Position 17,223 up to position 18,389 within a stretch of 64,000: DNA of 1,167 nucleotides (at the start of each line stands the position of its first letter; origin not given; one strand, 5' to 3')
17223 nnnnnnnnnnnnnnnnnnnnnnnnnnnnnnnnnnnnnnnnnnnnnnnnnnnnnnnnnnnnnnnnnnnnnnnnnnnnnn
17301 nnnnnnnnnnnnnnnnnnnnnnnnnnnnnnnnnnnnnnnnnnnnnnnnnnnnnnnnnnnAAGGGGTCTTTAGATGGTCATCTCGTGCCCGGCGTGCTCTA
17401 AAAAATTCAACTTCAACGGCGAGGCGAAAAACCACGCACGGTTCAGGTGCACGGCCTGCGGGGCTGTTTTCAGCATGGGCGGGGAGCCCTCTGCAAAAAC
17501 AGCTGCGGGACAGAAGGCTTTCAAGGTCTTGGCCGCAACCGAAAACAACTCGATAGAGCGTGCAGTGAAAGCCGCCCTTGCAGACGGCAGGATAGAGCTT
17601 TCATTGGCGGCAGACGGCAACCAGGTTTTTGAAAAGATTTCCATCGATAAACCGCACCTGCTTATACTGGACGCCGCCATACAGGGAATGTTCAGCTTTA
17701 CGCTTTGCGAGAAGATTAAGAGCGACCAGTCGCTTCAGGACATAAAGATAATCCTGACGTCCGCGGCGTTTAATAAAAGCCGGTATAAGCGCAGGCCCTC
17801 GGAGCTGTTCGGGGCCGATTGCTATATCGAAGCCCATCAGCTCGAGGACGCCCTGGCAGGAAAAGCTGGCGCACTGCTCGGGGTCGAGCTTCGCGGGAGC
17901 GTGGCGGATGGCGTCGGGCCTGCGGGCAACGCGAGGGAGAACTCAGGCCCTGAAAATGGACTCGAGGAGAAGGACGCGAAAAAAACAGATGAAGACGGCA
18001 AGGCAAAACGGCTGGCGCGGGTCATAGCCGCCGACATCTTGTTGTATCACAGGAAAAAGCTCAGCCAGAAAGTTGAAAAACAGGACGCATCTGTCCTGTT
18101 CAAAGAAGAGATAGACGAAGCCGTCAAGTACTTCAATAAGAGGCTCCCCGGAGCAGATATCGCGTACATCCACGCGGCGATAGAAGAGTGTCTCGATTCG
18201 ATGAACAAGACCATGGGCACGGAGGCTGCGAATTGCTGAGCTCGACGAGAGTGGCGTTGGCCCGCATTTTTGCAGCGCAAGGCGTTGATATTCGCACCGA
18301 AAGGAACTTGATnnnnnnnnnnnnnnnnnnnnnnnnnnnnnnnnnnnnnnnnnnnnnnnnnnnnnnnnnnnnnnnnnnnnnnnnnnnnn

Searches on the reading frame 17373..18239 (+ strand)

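Call 4: search_protein_families(library=pfam, proteins=[window:17373-18239:+])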
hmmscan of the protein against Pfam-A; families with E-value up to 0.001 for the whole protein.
window:17373-18239:+ (288 aa): 3 families
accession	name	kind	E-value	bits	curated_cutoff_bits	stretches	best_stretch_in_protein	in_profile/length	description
PF13717.11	Zn_ribbon_4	-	2.7e-07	30.9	30.3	1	1-33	1-35/36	zinc-ribbon domain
PF00072.30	Response_reg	-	1.1e-06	29.3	30.2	1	53-137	2-83/111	Response regulator receiver domain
PF13719.11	Zn_ribbon_5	-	5.3e-05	23.3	29.3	1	1-34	1-36/37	zinc-ribbon domain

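Call 54: search_protein_families(library=ncbifam, proteins=[window:17373-18239:+], max_evalue=0.00001)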
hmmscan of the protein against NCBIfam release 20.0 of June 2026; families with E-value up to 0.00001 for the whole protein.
window:17373-18239:+ (288 aa): 2 families
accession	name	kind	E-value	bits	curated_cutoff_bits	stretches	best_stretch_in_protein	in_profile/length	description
TIGR02154.1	PhoB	equivalog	5.8e-06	25.8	296.2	0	51-136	4-89/226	phosphate regulon transcriptional regulator PhoB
NF048018.1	IS256_N_4Cys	domain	6.3e-06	26.7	27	0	4-33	1-31/31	transposase-like zinc-binding domain-containing protein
